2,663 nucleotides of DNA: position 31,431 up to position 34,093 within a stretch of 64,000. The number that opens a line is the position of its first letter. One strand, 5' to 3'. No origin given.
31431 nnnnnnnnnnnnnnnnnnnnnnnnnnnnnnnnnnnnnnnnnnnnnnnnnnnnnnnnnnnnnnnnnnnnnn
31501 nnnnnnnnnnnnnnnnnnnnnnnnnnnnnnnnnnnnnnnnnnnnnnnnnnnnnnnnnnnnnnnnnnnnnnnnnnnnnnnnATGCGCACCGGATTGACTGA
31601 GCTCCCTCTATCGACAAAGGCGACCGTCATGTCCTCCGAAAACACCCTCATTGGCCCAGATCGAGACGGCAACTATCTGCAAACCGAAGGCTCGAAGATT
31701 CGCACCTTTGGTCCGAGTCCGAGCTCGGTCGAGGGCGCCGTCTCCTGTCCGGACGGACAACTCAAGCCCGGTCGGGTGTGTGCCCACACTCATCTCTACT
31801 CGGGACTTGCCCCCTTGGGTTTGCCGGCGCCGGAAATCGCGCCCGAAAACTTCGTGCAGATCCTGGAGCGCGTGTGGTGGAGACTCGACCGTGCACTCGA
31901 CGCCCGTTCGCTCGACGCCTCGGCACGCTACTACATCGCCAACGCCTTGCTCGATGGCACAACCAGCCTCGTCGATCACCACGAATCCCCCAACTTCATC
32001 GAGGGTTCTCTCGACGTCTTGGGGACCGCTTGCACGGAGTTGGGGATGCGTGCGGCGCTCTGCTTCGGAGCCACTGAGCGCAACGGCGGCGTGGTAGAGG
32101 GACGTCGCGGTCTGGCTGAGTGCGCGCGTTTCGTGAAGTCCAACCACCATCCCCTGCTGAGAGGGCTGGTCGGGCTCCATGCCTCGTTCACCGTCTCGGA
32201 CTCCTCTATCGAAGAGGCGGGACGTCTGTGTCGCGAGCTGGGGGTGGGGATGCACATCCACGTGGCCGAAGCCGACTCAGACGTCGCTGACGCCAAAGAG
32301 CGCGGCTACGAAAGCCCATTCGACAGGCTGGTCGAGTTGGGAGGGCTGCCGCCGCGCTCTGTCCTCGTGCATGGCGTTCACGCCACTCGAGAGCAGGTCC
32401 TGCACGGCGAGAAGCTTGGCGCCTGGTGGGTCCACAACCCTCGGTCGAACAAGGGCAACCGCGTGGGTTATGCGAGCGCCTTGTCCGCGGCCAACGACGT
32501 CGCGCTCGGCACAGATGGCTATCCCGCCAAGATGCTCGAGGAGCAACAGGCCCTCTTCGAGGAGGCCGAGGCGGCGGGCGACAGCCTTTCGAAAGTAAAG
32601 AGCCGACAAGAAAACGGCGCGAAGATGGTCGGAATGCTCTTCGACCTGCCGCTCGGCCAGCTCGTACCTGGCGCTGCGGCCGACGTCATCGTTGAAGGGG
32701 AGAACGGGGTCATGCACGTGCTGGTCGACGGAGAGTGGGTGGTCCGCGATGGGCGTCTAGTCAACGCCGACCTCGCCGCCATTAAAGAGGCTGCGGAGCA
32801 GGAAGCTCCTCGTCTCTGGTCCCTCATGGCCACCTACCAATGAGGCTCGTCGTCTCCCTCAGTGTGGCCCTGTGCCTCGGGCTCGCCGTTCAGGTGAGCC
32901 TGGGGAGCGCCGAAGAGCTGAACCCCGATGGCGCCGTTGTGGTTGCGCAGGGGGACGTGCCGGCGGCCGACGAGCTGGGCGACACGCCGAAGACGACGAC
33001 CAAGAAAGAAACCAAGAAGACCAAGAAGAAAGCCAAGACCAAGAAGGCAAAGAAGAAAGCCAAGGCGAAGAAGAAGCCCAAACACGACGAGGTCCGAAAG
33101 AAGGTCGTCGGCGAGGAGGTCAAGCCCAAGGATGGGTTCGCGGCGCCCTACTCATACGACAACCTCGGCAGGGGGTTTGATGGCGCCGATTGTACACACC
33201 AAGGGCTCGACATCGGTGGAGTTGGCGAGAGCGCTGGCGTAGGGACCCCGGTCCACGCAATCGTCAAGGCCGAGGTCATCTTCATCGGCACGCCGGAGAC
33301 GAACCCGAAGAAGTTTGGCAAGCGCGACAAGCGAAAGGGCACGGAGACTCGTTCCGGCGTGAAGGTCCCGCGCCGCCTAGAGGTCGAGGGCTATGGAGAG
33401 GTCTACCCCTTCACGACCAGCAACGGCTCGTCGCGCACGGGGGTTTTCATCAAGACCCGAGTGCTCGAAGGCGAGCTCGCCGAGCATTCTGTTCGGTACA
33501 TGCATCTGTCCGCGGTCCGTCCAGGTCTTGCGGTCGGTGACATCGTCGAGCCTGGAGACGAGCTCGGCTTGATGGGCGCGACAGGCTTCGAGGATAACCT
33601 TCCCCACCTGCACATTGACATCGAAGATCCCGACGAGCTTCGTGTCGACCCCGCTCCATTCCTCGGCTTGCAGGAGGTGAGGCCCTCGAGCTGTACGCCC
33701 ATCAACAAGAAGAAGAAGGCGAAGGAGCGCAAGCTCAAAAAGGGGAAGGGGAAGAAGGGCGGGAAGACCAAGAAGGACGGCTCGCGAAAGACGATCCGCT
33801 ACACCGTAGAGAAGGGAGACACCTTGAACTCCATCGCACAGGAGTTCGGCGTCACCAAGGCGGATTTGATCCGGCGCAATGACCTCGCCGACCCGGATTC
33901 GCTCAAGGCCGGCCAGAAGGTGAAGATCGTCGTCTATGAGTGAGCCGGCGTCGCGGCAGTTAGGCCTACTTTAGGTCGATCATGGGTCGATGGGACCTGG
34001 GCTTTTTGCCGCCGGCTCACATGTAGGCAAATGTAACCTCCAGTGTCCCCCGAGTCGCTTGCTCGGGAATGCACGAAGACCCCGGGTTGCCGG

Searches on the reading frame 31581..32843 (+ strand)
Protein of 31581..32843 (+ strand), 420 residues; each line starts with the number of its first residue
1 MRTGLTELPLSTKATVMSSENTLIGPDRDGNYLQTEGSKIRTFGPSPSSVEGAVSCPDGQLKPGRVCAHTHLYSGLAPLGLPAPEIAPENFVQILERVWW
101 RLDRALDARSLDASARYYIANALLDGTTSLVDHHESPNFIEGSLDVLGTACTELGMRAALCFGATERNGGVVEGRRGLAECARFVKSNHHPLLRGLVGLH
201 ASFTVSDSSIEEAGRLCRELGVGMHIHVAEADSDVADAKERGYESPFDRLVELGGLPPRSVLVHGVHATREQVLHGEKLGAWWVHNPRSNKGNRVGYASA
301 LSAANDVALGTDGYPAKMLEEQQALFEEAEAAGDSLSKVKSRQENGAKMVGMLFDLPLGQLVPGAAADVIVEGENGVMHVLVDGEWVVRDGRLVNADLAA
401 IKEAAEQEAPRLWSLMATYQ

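Call 4: search_protein_families(library=pfam, proteins=[window:31581-32843:+], max_evalue=0.01)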
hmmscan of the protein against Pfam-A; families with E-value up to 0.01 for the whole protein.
window:31581-32843:+ (420 aa): 1 family
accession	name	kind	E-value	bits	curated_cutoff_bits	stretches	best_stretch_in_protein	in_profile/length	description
PF01979.26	Amidohydro_1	-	1.9e-23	83.7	25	1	62-387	3-345/345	Amidohydrolase family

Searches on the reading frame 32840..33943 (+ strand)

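Call 4: search_protein_families(library=pfam, proteins=[window:32840-33943:+], max_evalue=0.01)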
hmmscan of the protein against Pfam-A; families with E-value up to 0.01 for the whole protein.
window:32840-33943:+ (367 aa): 4 families
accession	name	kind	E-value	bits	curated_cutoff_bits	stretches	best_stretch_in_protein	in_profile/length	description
PF01476.26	LysM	-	2.5e-14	53.4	20.9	1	321-363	1-42/43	LysM domain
PF01551.29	Peptidase_M23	-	1.3e-09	38.5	28.7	1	215-270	44-95/96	Peptidase family M23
PF23473.1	LysM3_LYK4_5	-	4.1e-05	24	29.3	1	321-351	5-35/48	LYK4/5 LysM3 domain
PF23577.1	LysM_RLK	-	0.0031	17.9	27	1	321-346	3-27/44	LysM domain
